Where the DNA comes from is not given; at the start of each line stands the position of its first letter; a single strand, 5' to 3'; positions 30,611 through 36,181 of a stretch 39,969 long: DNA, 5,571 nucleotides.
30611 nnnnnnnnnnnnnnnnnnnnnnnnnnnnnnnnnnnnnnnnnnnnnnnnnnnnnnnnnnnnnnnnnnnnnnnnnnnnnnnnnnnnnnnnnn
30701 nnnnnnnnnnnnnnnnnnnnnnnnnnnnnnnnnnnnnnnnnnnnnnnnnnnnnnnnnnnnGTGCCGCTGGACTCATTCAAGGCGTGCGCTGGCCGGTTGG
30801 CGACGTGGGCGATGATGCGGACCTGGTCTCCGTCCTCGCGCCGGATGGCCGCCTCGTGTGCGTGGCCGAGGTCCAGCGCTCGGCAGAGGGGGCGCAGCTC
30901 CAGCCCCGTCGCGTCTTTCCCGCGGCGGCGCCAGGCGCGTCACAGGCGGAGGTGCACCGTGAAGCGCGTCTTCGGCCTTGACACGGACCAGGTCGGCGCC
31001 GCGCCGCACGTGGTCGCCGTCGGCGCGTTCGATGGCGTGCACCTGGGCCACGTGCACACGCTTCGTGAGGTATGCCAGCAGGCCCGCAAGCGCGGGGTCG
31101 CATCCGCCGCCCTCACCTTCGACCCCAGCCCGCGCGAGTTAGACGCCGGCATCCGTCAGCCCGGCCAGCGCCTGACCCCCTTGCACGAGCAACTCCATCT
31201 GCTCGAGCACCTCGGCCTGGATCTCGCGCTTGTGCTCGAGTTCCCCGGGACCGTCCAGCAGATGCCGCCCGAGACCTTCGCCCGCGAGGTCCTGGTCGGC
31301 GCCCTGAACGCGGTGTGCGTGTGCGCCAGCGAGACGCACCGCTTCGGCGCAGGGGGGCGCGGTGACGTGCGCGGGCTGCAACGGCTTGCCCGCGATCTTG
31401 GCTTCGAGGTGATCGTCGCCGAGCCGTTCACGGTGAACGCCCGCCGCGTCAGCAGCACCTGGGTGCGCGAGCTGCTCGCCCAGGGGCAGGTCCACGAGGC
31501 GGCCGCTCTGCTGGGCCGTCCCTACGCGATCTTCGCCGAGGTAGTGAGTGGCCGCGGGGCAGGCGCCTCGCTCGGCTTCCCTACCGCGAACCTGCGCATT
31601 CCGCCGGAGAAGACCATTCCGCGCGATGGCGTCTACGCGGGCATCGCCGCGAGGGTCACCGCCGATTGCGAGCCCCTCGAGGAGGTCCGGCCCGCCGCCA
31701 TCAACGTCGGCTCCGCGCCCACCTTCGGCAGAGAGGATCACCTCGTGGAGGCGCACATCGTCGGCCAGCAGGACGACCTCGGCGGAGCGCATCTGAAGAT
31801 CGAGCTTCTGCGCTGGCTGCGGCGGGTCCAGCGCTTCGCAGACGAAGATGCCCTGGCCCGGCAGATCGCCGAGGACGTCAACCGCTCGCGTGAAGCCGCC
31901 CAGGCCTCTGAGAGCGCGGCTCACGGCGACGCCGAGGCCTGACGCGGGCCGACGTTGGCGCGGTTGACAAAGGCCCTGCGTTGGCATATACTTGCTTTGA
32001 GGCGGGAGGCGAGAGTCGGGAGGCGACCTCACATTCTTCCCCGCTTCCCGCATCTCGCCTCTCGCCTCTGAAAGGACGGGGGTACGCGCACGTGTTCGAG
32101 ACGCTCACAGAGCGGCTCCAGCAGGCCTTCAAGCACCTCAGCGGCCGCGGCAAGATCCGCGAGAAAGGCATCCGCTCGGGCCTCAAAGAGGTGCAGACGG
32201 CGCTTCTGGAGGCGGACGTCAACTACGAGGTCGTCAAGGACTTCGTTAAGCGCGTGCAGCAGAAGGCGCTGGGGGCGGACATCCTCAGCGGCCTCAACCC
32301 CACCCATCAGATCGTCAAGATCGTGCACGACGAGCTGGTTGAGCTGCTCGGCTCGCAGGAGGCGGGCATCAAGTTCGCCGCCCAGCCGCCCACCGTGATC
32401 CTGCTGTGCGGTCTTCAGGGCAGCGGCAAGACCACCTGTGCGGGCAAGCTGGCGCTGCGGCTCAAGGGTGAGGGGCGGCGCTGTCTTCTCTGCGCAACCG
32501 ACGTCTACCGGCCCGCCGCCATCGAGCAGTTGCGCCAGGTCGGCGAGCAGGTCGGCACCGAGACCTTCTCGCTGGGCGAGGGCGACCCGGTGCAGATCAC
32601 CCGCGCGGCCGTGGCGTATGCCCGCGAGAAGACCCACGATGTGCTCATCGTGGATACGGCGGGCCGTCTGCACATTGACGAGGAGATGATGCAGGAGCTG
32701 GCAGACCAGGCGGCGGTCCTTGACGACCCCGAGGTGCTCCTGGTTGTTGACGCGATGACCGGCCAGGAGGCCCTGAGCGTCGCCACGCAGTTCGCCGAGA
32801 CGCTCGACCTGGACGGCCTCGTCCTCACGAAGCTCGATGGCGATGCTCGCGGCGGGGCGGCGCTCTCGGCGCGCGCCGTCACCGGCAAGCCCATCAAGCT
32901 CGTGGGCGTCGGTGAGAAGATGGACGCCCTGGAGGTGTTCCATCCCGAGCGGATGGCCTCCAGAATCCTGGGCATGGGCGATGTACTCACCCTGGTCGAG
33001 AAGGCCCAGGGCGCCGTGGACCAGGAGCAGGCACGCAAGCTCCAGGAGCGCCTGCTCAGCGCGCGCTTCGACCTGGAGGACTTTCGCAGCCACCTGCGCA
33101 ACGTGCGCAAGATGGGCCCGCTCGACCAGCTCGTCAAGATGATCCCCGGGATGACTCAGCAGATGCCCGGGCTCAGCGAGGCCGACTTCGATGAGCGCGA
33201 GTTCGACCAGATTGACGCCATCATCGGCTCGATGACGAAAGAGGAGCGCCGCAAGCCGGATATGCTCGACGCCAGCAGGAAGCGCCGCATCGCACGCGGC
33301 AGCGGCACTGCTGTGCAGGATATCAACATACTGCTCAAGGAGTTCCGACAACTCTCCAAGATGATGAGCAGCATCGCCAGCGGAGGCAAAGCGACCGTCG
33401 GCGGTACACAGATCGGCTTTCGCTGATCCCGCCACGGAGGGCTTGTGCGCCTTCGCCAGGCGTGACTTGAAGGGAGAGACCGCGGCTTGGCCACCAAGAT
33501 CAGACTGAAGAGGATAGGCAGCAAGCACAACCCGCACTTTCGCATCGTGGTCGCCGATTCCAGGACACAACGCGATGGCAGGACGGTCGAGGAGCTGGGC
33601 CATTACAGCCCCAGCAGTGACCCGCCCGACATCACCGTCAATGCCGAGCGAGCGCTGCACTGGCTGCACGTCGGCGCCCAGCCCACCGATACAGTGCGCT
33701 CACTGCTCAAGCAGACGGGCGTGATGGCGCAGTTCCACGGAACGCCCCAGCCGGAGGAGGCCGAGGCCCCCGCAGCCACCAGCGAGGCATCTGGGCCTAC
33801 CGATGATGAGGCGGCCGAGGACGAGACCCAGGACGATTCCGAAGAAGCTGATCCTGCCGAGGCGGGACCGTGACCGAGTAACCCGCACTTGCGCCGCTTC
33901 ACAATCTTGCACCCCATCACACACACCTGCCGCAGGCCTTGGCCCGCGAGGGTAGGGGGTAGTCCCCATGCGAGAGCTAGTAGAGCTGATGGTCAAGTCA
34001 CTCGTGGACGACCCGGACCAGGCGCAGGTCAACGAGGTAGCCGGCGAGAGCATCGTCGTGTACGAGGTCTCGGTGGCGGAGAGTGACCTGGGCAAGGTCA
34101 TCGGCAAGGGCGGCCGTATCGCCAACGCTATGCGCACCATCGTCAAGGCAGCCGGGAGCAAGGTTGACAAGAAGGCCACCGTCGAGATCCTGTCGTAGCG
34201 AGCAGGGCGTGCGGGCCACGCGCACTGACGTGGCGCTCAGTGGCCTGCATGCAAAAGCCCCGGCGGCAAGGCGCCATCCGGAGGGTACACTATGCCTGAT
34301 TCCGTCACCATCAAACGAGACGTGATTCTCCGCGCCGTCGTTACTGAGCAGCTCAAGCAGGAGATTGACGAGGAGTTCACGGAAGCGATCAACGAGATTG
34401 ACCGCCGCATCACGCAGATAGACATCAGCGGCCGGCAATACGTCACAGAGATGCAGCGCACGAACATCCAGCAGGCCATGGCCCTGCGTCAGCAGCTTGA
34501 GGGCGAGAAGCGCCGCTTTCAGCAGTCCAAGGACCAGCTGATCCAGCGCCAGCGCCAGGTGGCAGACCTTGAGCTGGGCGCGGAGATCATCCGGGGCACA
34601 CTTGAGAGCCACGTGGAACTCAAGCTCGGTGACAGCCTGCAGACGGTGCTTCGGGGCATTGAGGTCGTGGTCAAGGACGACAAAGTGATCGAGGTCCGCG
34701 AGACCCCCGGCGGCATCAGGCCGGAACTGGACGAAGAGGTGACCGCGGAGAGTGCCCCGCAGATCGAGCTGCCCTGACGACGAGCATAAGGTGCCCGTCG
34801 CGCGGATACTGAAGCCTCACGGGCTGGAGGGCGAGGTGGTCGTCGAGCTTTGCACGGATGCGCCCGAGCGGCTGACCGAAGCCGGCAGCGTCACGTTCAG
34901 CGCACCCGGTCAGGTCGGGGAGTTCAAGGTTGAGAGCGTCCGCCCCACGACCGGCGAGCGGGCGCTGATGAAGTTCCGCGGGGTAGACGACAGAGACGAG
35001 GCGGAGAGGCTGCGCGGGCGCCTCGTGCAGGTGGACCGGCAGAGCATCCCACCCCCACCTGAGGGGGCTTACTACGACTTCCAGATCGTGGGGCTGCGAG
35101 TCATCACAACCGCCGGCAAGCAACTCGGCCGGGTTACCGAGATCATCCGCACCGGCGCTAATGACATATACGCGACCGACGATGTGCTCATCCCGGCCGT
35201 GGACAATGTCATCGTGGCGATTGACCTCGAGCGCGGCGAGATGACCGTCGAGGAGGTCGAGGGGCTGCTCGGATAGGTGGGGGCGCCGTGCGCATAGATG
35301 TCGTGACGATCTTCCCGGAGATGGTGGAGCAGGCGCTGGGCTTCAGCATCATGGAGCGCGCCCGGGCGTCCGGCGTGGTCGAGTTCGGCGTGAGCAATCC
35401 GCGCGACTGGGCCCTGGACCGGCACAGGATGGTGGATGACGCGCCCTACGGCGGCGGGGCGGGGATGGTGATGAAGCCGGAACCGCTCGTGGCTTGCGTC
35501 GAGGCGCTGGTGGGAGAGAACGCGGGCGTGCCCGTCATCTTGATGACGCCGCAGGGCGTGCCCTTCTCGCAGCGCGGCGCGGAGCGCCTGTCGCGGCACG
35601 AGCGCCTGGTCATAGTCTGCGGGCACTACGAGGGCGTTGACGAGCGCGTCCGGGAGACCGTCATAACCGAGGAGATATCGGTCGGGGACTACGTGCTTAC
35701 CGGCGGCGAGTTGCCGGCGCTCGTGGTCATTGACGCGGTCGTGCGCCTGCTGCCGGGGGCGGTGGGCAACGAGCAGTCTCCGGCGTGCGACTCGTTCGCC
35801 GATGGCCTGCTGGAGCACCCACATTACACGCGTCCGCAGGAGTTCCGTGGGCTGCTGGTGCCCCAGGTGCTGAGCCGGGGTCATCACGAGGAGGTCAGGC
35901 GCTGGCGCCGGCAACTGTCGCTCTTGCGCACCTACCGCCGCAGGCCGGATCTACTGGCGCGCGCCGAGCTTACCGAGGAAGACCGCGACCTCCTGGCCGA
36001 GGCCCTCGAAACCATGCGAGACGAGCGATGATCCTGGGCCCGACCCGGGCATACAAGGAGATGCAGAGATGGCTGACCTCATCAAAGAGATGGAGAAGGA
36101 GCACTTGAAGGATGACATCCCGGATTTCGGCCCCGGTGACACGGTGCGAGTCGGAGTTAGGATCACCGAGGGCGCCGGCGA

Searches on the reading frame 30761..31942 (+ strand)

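Call 63: search_protein_families(library=pfam, max_evalue=0.001, proteins=[window:30761-31942:+])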
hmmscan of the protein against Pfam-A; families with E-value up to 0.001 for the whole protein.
window:30761-31942:+ (393 aa): 2 families
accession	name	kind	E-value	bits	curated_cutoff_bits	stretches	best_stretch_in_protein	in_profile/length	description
PF06574.18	FAD_syn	-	5.3e-37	127.5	27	1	82-233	7-157/158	FAD synthetase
PF01687.23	Flavokinase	-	1.4e-30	106.5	19.6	1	251-378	1-122/124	Riboflavin kinase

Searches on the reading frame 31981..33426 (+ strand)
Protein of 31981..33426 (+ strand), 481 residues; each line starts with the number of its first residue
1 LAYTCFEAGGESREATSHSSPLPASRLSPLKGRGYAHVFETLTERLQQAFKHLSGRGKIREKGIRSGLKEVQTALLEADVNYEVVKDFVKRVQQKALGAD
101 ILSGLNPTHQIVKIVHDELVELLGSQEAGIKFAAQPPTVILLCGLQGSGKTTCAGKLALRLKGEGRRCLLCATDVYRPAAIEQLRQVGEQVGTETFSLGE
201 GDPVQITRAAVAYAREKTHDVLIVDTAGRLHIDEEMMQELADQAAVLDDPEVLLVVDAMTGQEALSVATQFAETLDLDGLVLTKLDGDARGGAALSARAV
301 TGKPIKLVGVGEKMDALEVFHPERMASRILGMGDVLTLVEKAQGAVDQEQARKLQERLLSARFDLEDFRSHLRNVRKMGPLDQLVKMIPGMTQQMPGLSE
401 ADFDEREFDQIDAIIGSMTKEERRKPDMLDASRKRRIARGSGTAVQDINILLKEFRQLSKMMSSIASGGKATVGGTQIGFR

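Call 63: search_protein_families(library=pfam, max_evalue=0.001, proteins=[window:31981-33426:+])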
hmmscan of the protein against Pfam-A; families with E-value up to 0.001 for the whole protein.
window:31981-33426:+ (481 aa): 10 families
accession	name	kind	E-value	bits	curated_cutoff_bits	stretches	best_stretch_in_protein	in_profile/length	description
PF00448.28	SRP54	-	1.6e-70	237.2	22.7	1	137-331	1-196/196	SRP54-type protein, GTPase domain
PF02978.25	SRP_SPB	-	5.5e-34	116.9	27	1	362-462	1-91/91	Signal peptide binding domain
PF02881.24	SRP54_N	-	3.7e-20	72.4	22.4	1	42-119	1-75/75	SRP54-type protein, helical bundle domain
PF13401.12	AAA_22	-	9.8e-09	36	27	1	138-246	6-110/130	AAA domain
PF06414.18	Zeta_toxin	-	4.8e-06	26.6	22.3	1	135-233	14-110/199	Zeta toxin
PF13191.12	AAA_16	-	5.4e-06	27.4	32.6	1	137-275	24-156/167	AAA ATPase domain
PF13671.12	AAA_33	-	0.00012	22.8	27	1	139-258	1-106/143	AAA domain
PF25199.1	nSTAND_NTPase5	-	0.00012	22.3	34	0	133-185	37-91/145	Novel STAND NTPase 5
PF02374.21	ArsA_ATPase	-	0.00061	19.5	24.3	0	139-174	3-38/305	Anion-transporting ATPase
PF13604.12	AAA_30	-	0.00082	19.6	27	0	126-257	6-124/191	AAA domain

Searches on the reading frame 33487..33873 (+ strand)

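Call 63: search_protein_families(library=pfam, max_evalue=0.001, proteins=[window:33487-33873:+])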
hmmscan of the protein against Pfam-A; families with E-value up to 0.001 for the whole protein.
window:33487-33873:+ (128 aa): 1 family
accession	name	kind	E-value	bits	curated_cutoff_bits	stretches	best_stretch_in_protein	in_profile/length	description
PF00886.24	Ribosomal_S16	-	1.6e-23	82.9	27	1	9-67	1-62/62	Ribosomal protein S16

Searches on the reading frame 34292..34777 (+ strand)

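Call 63: search_protein_families(library=pfam, max_evalue=0.001, proteins=[window:34292-34777:+])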
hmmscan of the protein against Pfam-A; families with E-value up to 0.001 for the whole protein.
window:34292-34777:+ (161 aa): 1 family
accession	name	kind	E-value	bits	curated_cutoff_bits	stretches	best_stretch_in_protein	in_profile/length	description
PF11068.13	YlqD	-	6.3e-30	104.6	27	1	6-136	2-131/131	YlqD protein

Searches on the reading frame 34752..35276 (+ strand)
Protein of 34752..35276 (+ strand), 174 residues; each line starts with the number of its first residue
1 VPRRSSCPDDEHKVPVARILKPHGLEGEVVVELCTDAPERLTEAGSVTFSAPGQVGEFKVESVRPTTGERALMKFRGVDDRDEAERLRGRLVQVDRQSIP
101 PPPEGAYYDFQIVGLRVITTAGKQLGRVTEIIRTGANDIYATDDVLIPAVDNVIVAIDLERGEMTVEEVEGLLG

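Call 63: search_protein_families(library=pfam, max_evalue=0.001, proteins=[window:34752-35276:+])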
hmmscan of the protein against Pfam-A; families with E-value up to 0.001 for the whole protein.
window:34752-35276:+ (174 aa): 3 families
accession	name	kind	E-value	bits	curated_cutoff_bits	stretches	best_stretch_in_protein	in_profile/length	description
PF01782.24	RimM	-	3.1e-21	75.9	23.5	1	16-97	2-83/84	RimM N-terminal domain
PF24986.1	PRC_RimM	-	7.8e-09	35.5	27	1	110-171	2-68/69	RimM PRC barrel domain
PF05239.21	PRC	-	3.2e-07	30.7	21.2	1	105-172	2-77/78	PRC-barrel domain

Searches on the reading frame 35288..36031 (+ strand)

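Call 94: search_protein_families(library=pfam, max_evalue=0.001, proteins=[window:35288-36031:+])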
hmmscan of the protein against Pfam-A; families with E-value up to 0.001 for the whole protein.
window:35288-36031:+ (247 aa): 1 family
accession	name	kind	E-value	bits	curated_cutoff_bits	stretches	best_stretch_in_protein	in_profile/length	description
PF01746.26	tRNA_m1G_MT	-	3.7e-62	210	27.3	1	22-220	1-195/195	tRNA (Guanine-1)-methyltransferase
